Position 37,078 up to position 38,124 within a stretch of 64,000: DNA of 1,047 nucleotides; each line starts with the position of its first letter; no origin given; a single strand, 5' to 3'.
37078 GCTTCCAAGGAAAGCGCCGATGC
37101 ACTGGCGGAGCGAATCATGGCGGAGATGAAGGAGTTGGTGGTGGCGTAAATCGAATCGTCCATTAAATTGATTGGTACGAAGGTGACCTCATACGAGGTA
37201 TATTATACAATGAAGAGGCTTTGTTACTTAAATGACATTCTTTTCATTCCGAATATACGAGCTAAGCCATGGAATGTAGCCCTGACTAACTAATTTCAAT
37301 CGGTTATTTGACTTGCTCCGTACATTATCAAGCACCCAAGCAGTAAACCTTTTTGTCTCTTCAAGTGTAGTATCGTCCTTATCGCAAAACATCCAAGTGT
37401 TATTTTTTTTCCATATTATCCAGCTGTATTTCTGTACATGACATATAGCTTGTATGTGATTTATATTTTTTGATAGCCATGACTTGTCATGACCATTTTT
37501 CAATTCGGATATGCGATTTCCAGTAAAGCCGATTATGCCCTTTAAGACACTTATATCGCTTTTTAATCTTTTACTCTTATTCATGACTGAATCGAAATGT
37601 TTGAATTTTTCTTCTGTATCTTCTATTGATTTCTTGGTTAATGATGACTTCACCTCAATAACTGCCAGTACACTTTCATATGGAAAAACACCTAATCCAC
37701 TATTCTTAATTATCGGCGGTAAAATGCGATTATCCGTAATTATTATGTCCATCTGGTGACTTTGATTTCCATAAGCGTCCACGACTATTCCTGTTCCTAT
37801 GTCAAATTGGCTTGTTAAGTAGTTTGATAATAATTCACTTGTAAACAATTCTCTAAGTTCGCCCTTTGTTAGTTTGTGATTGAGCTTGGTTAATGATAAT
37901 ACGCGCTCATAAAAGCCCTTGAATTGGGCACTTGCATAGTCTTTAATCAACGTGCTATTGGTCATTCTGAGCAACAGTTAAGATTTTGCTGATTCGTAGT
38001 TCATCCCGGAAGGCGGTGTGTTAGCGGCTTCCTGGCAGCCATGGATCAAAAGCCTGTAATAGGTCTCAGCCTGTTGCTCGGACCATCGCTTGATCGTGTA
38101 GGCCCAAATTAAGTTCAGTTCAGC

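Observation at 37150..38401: AT-rich 0.8-kb insertion carrying a PD-(D/E)xK nuclease-like gene has truncated the toxin of a parDE module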

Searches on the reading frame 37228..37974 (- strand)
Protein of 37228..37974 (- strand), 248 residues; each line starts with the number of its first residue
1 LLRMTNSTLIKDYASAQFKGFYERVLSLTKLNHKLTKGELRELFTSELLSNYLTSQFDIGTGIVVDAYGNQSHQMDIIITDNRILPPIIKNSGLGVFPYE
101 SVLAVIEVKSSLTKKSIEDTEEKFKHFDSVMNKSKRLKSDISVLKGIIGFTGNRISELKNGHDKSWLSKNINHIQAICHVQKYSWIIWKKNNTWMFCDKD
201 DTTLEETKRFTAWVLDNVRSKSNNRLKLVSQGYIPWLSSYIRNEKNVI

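Call 4: search_protein_families(library=pfam, proteins=[window:37228-37974:-], max_evalue=1)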
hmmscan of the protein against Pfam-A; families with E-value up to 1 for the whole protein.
window:37228-37974:- (248 aa): 3 families
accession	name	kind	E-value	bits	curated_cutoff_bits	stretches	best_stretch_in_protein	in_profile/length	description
PF20247.3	DUF6602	-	6e-26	90.8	27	1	29-128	5-102/104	Domain of unknown function (DUF6602)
PF01023.25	S_100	-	0.035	14.1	22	1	32-48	22-38/45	S-100/ICaBP type calcium binding domain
PF03908.18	Sec20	-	0.057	13.8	27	1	114-137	35-58/92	Sec20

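Call 5: search_protein_families(library=ncbifam, proteins=[window:37228-37974:-], max_evalue=1)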
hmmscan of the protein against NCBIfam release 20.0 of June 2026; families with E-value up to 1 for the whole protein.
window:37228-37974:- (248 aa): 0 families

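Call 6: search_protein_families(library=padloc, proteins=[window:37228-37974:-], max_evalue=1)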
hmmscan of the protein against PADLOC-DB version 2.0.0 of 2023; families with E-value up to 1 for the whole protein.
window:37228-37974:- (248 aa): 3 families
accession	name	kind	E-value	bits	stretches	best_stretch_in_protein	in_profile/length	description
PDLC01495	PD_DExK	-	1.5e-32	109.9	1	10-128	3-121/123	"CAS-I,CAS-II,CAS-III,CAS-IV,CAS-V,CAS-VI; associated"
PDLC00745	Effector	-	2.4e-22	77.8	1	29-131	27-129/244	Endonuclease (NucC)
PDLC01051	NucC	-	2.1e-20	71.5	1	9-139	14-139/243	NucC nuclease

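Call 7: search_solved_structures(query=window:37228-37974:-, max_evalue=1, show_alignments=2)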
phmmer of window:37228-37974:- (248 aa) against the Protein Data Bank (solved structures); distinct sequences matched with E-value up to 1: 5.
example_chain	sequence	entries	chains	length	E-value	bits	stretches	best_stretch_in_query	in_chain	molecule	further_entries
7zgv_A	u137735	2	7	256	4.3e-12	49.4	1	30-134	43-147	Serratia NucC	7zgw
6p7o_A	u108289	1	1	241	1.3e-08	38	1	31-116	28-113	E. coli MS115-1 NucC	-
6uxf_A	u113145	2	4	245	1.4e-08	37.9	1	30-126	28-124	Vibrio meotecus sp. RC341 NucC | Vibrio metoecus sp. RC341 NucC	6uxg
6p7p_A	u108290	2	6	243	6.6e-08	35.7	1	31-116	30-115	E. coli MS115-1 NucC 2-241 | E. coli MS115-1 NucC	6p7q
6q1h_A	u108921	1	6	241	1.4e-07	34.6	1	30-123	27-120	Bacterial protein ORF C62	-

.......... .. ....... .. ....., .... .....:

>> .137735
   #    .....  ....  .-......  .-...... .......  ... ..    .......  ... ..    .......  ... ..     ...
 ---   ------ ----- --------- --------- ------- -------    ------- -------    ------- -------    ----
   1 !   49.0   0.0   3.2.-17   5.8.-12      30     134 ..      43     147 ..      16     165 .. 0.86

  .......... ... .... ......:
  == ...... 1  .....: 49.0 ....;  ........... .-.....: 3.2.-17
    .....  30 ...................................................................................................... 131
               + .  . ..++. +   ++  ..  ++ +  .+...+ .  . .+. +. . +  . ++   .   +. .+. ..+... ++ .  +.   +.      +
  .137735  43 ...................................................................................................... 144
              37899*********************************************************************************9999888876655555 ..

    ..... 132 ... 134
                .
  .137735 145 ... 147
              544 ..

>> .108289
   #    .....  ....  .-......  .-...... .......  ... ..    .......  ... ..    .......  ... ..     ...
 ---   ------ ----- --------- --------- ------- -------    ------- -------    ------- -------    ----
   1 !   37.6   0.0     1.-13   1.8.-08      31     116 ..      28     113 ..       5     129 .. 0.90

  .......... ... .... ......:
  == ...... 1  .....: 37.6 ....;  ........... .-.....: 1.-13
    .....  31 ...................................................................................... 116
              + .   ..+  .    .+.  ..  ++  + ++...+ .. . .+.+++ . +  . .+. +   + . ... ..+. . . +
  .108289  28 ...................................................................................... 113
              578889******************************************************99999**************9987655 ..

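Call 8: find_homologous_proteins(query=window:37228-37974:-)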
Query window:37228-37974:- (248 aa): 155 proteins with E <= 0.001 among 1165 candidates; the best 120 are listed.
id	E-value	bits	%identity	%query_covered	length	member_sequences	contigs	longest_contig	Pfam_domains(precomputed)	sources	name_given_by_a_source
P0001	3.6e-144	497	91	99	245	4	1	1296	PF20247.4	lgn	-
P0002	4.1e-105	369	65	99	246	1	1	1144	PF20247.4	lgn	-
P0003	3.5e-97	343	62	99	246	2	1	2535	PF20247.4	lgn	-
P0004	9.8e-97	341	62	98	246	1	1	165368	PF20247.4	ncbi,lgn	ncbi:MAG: DUF6602 domain-containing protein [Bacteroidia bacterium]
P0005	3.9e-95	336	63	99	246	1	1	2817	PF20247.4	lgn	-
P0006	5.6e-84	300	57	97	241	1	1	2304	PF20247.4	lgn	-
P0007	6.1e-82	293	58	98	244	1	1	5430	PF20247.4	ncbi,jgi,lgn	ncbi:MAG: DUF6602 domain-containing protein [Bacteroidales bacterium]|jgi:hypothetical protein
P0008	3.4e-81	290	56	97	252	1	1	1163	PF20247.4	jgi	jgi:hypothetical protein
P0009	3.2e-79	284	56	98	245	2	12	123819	PF20247.4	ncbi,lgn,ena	-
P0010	1.6e-78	282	54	97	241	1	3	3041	PF20247.4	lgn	-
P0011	4.1e-74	267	55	96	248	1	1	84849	PF20247.4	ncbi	-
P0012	2.4e-69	252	55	83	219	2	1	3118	PF20247.4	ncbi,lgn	-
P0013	1.9e-63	232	50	96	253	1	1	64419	PF20247.4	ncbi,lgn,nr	ncbi:MAG: hypothetical protein JXB49_37370 [Bacteroidales bacterium]|nr:hypothetical protein [Bacter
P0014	7.2e-62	227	46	98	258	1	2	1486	PF20247.4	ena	-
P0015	8.0e-61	224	44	98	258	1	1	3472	PF20247.4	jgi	jgi:hypothetical protein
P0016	1.0e-60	223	48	98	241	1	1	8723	PF20247.4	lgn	-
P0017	1.4e-60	223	48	96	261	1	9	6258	PF20247.4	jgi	jgi:hypothetical protein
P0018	7.3e-60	221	45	98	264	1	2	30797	PF20247.4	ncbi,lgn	-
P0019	4.5e-59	218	49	95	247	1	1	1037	PF20247.4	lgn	-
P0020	1.3e-58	216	45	97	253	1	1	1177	PF20247.4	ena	-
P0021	1.8e-57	213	45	97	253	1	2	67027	PF20247.4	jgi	jgi:hypothetical protein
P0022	2.1e-57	213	44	98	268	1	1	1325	PF20247.4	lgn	-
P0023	1.1e-56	210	46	98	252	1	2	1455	PF20247.4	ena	-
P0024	2.3e-56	209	46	95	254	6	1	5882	PF20247.4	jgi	jgi:hypothetical protein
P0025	2.4e-56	209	46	95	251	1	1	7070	PF20247.4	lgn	-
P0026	2.6e-56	209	46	97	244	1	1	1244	PF20247.4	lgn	-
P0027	3.0e-56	209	45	97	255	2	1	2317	PF20247.4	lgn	-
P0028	3.2e-56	209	46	97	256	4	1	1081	PF20247.4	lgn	-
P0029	5.4e-56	208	45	96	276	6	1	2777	PF20247.4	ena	-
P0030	1.7e-55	206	45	98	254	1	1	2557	PF20247.4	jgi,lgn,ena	-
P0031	2.8e-55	206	45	98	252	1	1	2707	PF20247.4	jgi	jgi:hypothetical protein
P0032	3.4e-55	205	44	98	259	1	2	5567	PF20247.4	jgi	jgi:hypothetical protein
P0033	3.6e-55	205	47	88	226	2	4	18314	PF20247.4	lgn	-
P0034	4.8e-55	205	46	97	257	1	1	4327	PF20247.4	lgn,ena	-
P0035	5.0e-55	205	47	98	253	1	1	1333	PF20247.4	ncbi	-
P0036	5.6e-55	205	47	97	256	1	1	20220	PF20247.4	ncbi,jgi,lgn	ncbi:MAG: DUF6602 domain-containing protein [Thermodesulfovibrionales bacterium]|jgi:hypothetical pr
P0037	1.4e-54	203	44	98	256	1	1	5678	PF20247.4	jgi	jgi:hypothetical protein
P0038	1.4e-54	203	45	98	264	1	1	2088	PF20247.4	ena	-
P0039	1.6e-54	203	46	97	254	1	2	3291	PF20247.4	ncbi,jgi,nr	ncbi:MAG: hypothetical protein EHM34_03785 [Nitrosopumilales archaeon]|nr:MAG: hypothetical protein 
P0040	4.5e-54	202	46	97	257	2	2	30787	PF20247.4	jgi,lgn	-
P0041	5.0e-54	201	44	95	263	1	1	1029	PF20247.4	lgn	-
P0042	6.4e-54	201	44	95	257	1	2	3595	PF20247.4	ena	-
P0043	6.8e-54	201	46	96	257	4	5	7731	PF20247.4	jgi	jgi:hypothetical protein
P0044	2.7e-53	199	44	95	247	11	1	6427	PF20247.4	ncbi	-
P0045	4.2e-53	198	44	96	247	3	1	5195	PF20247.4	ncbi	ncbi:MAG: DUF6602 domain-containing protein [Candidatus Helarchaeota archaeon]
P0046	5.6e-53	198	45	97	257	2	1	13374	PF20247.4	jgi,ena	-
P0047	1.8e-52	196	45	96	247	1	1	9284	PF20247.4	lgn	-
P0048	1.9e-52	196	48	95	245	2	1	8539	PF20247.4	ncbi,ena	-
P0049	1.9e-52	196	46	95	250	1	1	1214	PF20247.4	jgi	-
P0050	2.2e-52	196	46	95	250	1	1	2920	PF20247.4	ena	-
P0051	2.4e-52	196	45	96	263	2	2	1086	PF20247.4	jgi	-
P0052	2.5e-52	196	44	95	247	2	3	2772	PF20247.4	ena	-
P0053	5.6e-52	195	45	95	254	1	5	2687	PF20247.4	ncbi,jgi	ncbi:MAG: DUF6602 domain-containing protein [Candidatus Hodarchaeales archaeon]|jgi:hypothetical pro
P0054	5.8e-52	195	44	95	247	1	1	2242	PF20247.4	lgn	-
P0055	7.8e-52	194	42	97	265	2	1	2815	PF20247.4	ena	-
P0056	8.4e-52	194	46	96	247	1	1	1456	PF20247.4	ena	-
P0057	8.6e-52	194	44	99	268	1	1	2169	PF20247.4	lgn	-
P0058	1.3e-51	194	44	97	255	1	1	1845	PF20247.4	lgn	-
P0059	1.3e-51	194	45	96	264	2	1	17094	PF20247.4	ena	-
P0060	1.5e-51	193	44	97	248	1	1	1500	PF20247.4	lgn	-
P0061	2.3e-51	193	45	91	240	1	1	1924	PF20247.4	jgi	jgi:hypothetical protein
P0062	2.3e-51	193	45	96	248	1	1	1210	PF20247.4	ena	-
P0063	2.4e-51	193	45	95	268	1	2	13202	PF20247.4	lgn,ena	-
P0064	4.3e-51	192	45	91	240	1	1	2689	PF20247.4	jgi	jgi:hypothetical protein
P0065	6.0e-51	191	44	100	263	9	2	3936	PF20247.4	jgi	jgi:hypothetical protein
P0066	6.2e-51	191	43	95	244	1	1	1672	PF20247.4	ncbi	-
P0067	6.6e-51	191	45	96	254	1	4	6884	PF20247.4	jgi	jgi:hypothetical protein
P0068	6.7e-51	191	44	96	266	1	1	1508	PF20247.4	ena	-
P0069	1.4e-50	190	43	96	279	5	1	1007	PF20247.4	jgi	jgi:hypothetical protein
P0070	2.0e-50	190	44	95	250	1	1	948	PF20247.4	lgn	-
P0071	2.5e-50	189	44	95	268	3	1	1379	PF20247.4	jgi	jgi:hypothetical protein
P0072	2.7e-50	189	43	96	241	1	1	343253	PF20247.4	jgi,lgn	-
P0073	6.7e-50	188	46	95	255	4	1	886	PF20247.4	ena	-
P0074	6.7e-50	188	43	96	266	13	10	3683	PF20247.4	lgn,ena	-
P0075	7.3e-50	188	45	95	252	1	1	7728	PF20247.4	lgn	-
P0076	8.8e-50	188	45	95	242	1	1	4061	PF20247.4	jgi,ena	-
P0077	8.9e-50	188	47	95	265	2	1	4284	PF20247.4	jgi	-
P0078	1.2e-49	187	42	98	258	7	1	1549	PF20247.4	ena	-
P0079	1.3e-49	187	42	98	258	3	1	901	PF20247.4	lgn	-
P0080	1.3e-49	187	43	96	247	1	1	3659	PF20247.4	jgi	jgi:hypothetical protein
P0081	1.6e-49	187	42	96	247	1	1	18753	PF20247.4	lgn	-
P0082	5.5e-49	185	46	96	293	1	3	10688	PF20247.4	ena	-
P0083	6.2e-49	185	42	96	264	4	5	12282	PF20247.4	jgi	jgi:hypothetical protein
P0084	6.7e-49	185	48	88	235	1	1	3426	PF20247.4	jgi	jgi:hypothetical protein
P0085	7.7e-49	185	43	97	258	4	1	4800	PF20247.4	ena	-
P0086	9.0e-49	184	42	96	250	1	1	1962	PF20247.4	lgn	-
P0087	1.5e-48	184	42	95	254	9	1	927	PF20247.4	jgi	-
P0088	3.5e-48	182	44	96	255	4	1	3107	PF20247.4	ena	-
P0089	4.5e-48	182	42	96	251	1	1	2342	PF20247.4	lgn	-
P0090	5.0e-48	182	43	96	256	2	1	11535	PF20247.4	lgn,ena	-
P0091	7.0e-48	181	42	95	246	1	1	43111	PF20247.4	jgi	jgi:hypothetical protein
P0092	7.3e-48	181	43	95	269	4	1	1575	PF20247.4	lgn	-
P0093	8.4e-48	181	39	98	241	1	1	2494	PF20247.4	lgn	-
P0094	9.2e-48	181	43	95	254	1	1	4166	PF20247.4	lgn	-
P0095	1.6e-47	180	41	97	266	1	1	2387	PF20247.4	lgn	-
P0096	1.8e-47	180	45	95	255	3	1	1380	PF20247.4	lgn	-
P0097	3.1e-47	179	42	96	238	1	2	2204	PF20247.4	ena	-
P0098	3.5e-47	179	42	96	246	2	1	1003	PF20247.4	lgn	-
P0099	6.7e-47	178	42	98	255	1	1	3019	PF20247.4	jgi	jgi:hypothetical protein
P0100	9.6e-47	178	45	91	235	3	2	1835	PF20247.4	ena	-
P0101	2.7e-46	176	43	96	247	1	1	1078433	PF20247.4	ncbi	ncbi:MAG: DUF6602 domain-containing protein [Syntrophobacteraceae bacterium]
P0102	4.1e-46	176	45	95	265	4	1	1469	PF20247.4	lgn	-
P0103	5.7e-46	175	42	95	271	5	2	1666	PF20247.4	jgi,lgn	jgi:hypothetical protein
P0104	7.8e-46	175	43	96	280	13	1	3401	PF20247.4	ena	-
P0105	8.6e-46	175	42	94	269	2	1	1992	PF20247.4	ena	-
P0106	1.1e-45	174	43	95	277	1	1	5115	PF20247.4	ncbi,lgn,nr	ncbi:MAG: hypothetical protein JXB09_03160 [Deltaproteobacteria bacterium]|nr:hypothetical protein [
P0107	1.3e-45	174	42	95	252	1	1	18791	PF20247.4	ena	-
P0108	1.6e-45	174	47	88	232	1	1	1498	PF20247.4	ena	-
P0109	1.7e-45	174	44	87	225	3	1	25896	PF20247.4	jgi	-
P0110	1.8e-45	173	41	96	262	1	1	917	PF20247.4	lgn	-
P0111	2.2e-45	173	42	97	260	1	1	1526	PF20247.4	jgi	jgi:hypothetical protein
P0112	2.0e-44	170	43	96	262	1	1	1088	PF20247.4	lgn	-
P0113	3.6e-44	169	41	99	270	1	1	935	PF20247.4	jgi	jgi:hypothetical protein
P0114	4.7e-44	169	42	96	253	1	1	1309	PF20247.4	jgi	jgi:hypothetical protein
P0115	7.0e-44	168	43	91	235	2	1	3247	PF20247.4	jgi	jgi:hypothetical protein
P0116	8.0e-44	168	42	96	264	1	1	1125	PF20247.4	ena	-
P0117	4.3e-43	166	40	96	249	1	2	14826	PF20247.4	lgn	-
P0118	4.7e-43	166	41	96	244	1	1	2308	PF20247.4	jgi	jgi:hypothetical protein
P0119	5.2e-43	165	40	97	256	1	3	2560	PF20247.4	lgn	-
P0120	6.4e-43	165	41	96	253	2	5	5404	PF20247.4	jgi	jgi:hypothetical protein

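Call 10: find_encoding_contigs(protein=P0004, flank=8000, max_places=3)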
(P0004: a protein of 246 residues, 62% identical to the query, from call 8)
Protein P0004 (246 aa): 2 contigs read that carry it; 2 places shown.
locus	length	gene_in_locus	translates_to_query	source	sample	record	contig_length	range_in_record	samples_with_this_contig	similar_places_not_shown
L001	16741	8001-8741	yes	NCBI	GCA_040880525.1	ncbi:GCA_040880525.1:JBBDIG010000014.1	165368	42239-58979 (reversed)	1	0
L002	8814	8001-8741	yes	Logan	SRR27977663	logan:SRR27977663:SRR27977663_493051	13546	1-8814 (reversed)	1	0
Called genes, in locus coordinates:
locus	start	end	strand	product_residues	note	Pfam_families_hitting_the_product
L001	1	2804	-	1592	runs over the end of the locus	PF01835:MG2, PF13620:CarboxypepD_reg, PF13715:CarbopepD_reg_2, PF00207:A2M, PF07678:TED_complement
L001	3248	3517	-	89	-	PF00216:Bac_DNA_binding, PF18291:HU-HIG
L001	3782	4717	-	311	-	PF13620:CarboxypepD_reg, PF13715:CarbopepD_reg_2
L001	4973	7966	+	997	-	PF18962:Por_Secre_tail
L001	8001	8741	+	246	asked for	PF20247:DUF6602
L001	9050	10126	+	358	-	-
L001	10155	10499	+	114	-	-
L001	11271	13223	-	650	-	PF13374:TPR_10 (faint), PF00515:TPR_1 (faint), PF07719:TPR_2 (faint), PF13424:TPR_12, PF00211:Guanylate_cyc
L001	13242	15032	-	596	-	PF28559:TPR_SusR (faint), PF00515:TPR_1 (faint), PF07719:TPR_2 (faint), PF13181:TPR_8 (faint), PF13374:TPR_10 (faint), PF17874:TPR_MalT, PF13424:TPR_12, PF00211:Guanylate_cyc, +1 more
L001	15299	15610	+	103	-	-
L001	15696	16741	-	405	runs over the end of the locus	-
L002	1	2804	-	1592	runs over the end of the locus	PF01835:MG2, PF13620:CarboxypepD_reg, PF13715:CarbopepD_reg_2, PF00207:A2M, PF07678:TED_complement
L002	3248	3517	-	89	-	PF00216:Bac_DNA_binding, PF18291:HU-HIG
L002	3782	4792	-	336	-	PF13620:CarboxypepD_reg, PF13715:CarbopepD_reg_2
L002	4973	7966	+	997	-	PF18962:Por_Secre_tail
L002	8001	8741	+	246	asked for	PF20247:DUF6602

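Call 11: find_encoding_contigs(protein=P0009, flank=8000, max_places=3)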
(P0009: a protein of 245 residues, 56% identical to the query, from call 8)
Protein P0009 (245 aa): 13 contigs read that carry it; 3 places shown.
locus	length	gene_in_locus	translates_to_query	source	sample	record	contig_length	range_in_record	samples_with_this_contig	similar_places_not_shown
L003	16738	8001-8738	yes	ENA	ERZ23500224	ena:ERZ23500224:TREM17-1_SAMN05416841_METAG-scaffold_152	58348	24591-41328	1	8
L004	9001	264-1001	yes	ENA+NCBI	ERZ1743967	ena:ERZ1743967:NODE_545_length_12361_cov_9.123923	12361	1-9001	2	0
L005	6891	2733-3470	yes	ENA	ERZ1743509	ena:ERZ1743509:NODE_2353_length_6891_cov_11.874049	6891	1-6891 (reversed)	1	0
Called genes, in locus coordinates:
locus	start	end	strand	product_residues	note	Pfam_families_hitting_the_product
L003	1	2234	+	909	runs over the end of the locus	PF00521:DNA_topoisoIV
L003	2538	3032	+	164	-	PF00300:His_Phos_1 (weak)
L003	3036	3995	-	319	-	-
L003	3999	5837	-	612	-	PF00664:ABC_membrane, PF00005:ABC_tran, PF02463:SMC_N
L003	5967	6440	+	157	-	-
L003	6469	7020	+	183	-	PF00255:GSHPx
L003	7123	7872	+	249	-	PF08867:FRG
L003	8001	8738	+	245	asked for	PF20247:DUF6602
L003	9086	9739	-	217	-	PF01144:CoA_trans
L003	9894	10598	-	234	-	PF01144:CoA_trans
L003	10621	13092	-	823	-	PF00912:Transgly, PF28500:PBP_middle, PF00905:Transpeptidase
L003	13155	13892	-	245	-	PF02463:SMC_N (weak), PF00005:ABC_tran, PF13175:AAA_15 (faint), PF13304:AAA_21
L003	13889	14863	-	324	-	PF01032:FecCD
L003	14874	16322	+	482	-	PF00155:Aminotran_1_2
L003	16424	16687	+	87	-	-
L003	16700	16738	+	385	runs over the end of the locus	PF00144:Beta-lactamase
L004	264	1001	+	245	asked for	PF20247:DUF6602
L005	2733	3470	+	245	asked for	PF20247:DUF6602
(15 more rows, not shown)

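Call 14: find_encoding_contigs(protein=P0001, flank=5000, max_places=6)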
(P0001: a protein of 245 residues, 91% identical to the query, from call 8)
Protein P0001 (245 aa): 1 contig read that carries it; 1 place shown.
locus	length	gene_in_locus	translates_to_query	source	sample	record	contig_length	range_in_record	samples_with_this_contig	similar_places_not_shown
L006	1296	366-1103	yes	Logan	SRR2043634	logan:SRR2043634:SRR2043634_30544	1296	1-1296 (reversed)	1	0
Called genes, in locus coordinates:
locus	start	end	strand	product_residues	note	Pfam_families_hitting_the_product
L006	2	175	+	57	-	?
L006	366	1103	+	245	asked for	PF20247:DUF6602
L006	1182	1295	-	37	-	?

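Call 30: search_dna_similar(query=window:37228-37965:-, collection=phages, mode=protein, max_evalue=0.001, max_rows=20)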
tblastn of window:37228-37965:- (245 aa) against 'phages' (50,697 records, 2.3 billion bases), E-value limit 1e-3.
Records with a match: 2; places in all: 2; records where one place covers at least 80% of the query: 0.
Best place of each record, by identity: <60% 2.
By first word of the organism name: Klebsiella 2.
By host as written in the record: Klebsiella pneumoniae ST13-OXA48 1; Klebsiella pneumoniae subsp. pneumoniae LC-1825/18 1.
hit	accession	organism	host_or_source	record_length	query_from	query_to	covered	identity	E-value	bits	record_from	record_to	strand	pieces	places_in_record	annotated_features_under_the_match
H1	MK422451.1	Klebsiella phage ST13-OXA48phi12.3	Klebsiella pneumoniae ST13-OXA48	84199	5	131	52%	36.2%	2e-14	78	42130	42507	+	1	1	hypothetical protein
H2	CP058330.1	Klebsiella phage vB_Kpn_1825-KPC53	Klebsiella pneumoniae subsp. pneumoniae ...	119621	5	131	52%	36.2%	2e-14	78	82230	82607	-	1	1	record has no annotation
